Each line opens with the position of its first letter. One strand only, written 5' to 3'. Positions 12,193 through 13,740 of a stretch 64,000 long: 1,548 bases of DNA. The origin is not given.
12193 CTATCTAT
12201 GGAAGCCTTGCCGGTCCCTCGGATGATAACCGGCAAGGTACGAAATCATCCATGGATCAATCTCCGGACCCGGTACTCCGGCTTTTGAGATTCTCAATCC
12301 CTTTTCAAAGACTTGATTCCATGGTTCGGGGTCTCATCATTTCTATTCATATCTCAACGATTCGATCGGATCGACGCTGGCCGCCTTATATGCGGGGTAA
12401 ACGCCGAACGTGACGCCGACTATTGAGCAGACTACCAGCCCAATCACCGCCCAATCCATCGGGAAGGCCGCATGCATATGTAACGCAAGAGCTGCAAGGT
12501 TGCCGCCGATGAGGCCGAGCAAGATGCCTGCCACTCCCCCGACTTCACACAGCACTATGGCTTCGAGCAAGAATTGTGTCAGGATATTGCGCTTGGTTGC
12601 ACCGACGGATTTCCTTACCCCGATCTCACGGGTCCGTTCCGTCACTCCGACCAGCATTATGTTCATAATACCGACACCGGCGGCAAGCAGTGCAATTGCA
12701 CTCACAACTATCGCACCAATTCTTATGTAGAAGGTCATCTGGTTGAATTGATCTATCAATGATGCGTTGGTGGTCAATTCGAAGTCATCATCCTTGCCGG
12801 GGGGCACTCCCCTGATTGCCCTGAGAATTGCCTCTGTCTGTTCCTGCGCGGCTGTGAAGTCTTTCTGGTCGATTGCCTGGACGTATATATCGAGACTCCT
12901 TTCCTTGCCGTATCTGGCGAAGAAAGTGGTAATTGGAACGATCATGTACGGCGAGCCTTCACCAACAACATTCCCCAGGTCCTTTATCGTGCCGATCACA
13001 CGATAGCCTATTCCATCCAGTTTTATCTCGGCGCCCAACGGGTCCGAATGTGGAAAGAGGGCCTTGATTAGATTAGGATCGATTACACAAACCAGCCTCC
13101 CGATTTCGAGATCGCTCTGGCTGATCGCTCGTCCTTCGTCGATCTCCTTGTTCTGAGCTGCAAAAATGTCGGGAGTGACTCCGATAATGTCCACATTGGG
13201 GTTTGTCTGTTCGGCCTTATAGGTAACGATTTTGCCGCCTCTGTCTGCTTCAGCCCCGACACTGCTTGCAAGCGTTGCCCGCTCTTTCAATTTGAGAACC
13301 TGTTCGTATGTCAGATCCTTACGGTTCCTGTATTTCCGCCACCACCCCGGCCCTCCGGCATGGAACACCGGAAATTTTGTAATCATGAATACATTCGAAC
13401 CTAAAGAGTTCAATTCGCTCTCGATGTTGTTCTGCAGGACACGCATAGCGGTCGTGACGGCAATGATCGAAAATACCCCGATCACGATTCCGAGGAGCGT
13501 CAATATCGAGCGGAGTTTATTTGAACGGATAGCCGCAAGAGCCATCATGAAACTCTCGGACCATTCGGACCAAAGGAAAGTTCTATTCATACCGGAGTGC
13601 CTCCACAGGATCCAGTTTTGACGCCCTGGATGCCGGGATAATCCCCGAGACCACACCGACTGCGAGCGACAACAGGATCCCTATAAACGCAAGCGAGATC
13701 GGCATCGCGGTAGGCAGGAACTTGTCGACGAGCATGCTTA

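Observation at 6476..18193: One TolC / adaptor / ATPase chassis followed by three tandem heteropairs of MacB-type permeases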

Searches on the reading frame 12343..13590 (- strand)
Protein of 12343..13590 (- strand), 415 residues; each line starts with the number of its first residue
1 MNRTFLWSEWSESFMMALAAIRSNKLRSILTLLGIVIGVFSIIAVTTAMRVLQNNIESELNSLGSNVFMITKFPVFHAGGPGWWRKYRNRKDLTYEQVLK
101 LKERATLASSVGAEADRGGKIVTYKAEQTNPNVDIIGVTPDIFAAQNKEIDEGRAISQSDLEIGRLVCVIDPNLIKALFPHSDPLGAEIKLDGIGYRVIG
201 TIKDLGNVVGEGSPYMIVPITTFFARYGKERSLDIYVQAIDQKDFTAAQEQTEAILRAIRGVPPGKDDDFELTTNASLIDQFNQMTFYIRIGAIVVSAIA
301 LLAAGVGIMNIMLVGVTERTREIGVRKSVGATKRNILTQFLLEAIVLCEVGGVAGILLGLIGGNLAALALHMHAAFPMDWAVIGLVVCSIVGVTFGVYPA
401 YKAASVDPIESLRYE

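Call 4: search_protein_families(library=pfam, proteins=[window:12343-13590:-])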
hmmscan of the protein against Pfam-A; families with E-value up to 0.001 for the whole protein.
window:12343-13590:- (415 aa): 2 families
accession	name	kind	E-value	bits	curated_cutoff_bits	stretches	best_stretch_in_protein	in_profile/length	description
PF12704.14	MacB_PCD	-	2.9e-36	126.1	27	1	28-254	1-206/207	MacB-like periplasmic core domain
PF02687.27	FtsX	-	8.2e-20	71.5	25.5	1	294-407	1-119/120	FtsX-like permease C-terminal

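Call 5: search_protein_families(library=ncbifam, proteins=[window:12343-13590:-])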
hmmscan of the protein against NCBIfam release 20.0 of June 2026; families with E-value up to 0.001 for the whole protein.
window:12343-13590:- (415 aa): 8 families
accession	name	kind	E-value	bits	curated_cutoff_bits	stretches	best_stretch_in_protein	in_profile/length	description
NF007826.0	PRK10535.1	equivalog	2.4e-55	188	966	1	7-413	251-646/648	macrolide ABC transporter ATP-binding protein/permease MacB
TIGR03434.1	ADOP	subfamily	9.6e-35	119.9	622.3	1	123-415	512-803/803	ADOP family duplicated permease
NF038346.1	FtsX_actino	exception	2.6e-09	36.9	250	1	277-370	167-259/308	permease-like cell division protein FtsX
TIGR00439.2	FtsX_Gneg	equivalog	7.3e-08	31.9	255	1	274-393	151-276/292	permease-like cell division protein FtsX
NF008076.0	PRK10814.1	exception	1.3e-06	27.7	473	1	295-415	270-399/399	lipoprotein-releasing ABC transporter permease subunit LolC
TIGR02212.1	lolCE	equivalog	1.1e-05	24.6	362.45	0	289-415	262-411/411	lipoprotein-releasing ABC transporter permease subunit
NF038347.1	FtsX_Gpos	exception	1.2e-05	24.8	225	1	276-362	154-240/296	permease-like cell division protein FtsX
TIGR01185.1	devC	equivalog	0.00067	18.7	290.35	1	268-409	233-377/380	ABC transporter permease DevC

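Call 30: search_solved_structures(query=window:12343-13590:-, show_alignments=0)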
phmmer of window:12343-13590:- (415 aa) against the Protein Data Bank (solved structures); distinct sequences matched with E-value up to 0.001: 11.
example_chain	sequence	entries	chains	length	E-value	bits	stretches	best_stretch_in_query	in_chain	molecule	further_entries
5lil_A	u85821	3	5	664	7.8e-52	179.9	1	9-413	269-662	Macrolide export ATP-binding/permease protein MacB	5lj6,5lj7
5gko_A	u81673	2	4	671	1e-48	169.6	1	10-413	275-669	Macrolide export ATP-binding/permease protein MacB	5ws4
5nik_J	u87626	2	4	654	3.7e-46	161.1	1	8-413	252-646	Macrolide export ATP-binding/permease protein MacB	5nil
5xu1_M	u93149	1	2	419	2e-36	129.2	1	14-415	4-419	ABC transporter permeae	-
9o9x_C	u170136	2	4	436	1.3e-12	50.8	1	267-414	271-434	ABC transporter permease YtrF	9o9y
3ftj_A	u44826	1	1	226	1.8e-09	40.4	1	74-262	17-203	Macrolide export ATP-binding/permease protein macB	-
5c59_A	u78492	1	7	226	6.7e-06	28.6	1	93-268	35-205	Macrolide export ATP-binding/permease protein MacB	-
9qgy_M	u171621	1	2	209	7.3e-06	28.5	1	93-257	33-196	Macrolide export ATP-binding/permease protein MacB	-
5lj8_A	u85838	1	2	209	7.6e-06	28.4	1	127-267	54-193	Macrolide export ATP-binding/permease protein MacB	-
7arh_C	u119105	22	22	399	8e-06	28.4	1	294-415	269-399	Lipoprotein-releasing ABC transporter permease subunit LolC | Lipo-releasing system transmembrane protein lolC | Lipoprotein-releasing system transmembrane prot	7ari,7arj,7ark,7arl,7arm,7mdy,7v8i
5f9q_A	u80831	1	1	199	2.1e-05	27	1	121-242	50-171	Macrolide export ATP-binding/permease protein YknZ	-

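Call 54: predict_structure(alignment_id=A5)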
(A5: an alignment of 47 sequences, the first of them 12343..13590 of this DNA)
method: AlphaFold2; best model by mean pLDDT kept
length: 415 residues; sequences in the alignment: 47
mean_pLDDT: 80.1   pTM: 0.61
mean pLDDT of the five models: 80.1, 79.4, 77.4, 75.4, 75.2
residues with pLDDT >= 90: 84; 70-90: 270; 50-70: 52; < 50: 9
segments of 3 or more residues with pLDDT < 50: 207-211
pLDDT, mean of each block of 10 residues (from residue 1): 64 69 75 84 77 69 75 64 67 91 92 86 79 87 85 90 90 86 89 90 61 80 88 90 89 93 87 77 75 79 85 78 76 82 84 83 70 62 82 86 78 59
secondary structure, 60 per line:
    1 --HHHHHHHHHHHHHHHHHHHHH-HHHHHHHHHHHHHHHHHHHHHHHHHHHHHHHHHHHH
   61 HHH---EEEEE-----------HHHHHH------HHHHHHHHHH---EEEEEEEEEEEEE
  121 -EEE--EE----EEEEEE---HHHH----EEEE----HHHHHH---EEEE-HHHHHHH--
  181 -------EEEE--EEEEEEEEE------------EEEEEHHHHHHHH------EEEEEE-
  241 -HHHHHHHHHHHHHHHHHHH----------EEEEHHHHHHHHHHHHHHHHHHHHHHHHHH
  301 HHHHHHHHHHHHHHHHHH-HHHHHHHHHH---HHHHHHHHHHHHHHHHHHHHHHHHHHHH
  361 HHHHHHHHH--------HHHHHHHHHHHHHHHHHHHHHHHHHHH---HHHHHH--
elements in order: H3-23 H25-63 E67-71 H83-88 H95-104 E108-120 E122-124 E133-138 H142-145 E150-153 H158-163 E167-170 H172-178 E188-191 E194-202 E215-219 H220-227 E234-239 H242-260 E271-274 H275-318 H320-329 H333-369 H378-404 H408-413

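Call 58: fold_search(model_id=the predicted structure, library=pdb)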
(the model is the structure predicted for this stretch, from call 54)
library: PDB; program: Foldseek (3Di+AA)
matches with E <= 10: 321; with E <= 0.001: 63
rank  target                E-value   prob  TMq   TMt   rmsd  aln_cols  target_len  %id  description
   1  5gko_A                1.3e-28  1.00  0.69  0.47   6.8       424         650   31  Crystal structure of tripartite-type ABC transporter, MacB from Acinetobacter baumannii (released 2017-11-15)
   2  5lil_A                1.4e-26  1.00  0.45  0.32  11.2       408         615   28  Structure of Aggregatibacter actinomycetemcomitans MacB bound to ATPyS (P21) (released 2017-11-15)
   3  5xu1_M                5.5e-26  1.00  0.69  0.73   5.3       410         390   24  Structure of a non-canonical ABC transporter from Streptococcus pneumoniae R6 (released 2018-01-24)
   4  5lj6                  3.8e-25  1.00  0.46  0.34  10.9       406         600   28  Structure of Aggregatibacter actinomycetemcomitans MacB bound to ATPyS (P6522) (released 2017-11-15)
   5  5lil_B                6.8e-25  1.00  0.46  0.34  10.9       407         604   28  Structure of Aggregatibacter actinomycetemcomitans MacB bound to ATPyS (P21) (released 2017-11-15)
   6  5nik_J                9.3e-25  1.00  0.52  0.38   9.4       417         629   27  Structure of the MacAB-TolC ABC-type tripartite multidrug efflux pump (released 2017-05-24)
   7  5lj7_B                7.0e-24  1.00  0.47  0.34  10.4       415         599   27  Structure of Aggregatibacter actinomycetemcomitans MacB bound to ATP (P21) (released 2017-11-15)
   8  5xu1_S                1.5e-23  1.00  0.58  0.63   7.4       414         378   26  Structure of a non-canonical ABC transporter from Streptococcus pneumoniae R6 (released 2018-01-24)
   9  5lj7_A                7.5e-21  1.00  0.44  0.33  10.9       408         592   27  Structure of Aggregatibacter actinomycetemcomitans MacB bound to ATP (P21) (released 2017-11-15)
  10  9rld_E                2.5e-16  1.00  0.48  0.48  10.0       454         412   15  LolCDE complex with Lpp lipoprotein (released 2026-01-21)
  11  9rlc_E                4.1e-16  1.00  0.51  0.51   9.3       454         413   14  LolCDE complex with Lpp lipoprotein (released 2026-01-21)
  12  3ftj                  1.4e-15  1.00  0.45  0.82   3.4       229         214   20  Crystal structure of the periplasmic region of MacB from Actinobacillus actinomycetemcomitans (released 2009-05-26)
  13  9o9x_C                1.4e-15  1.00  0.45  0.43  10.3       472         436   17  ytrEF nucleotide-free conformation (released 2025-10-15)
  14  9rld_C                1.5e-15  1.00  0.45  0.46  10.5       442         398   15  LolCDE complex with Lpp lipoprotein (released 2026-01-21)
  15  9xro_E                5.3e-15  1.00  0.40  0.43  11.3       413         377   13  LolCDE in complex with SMT-738_3 (released 2026-03-18)
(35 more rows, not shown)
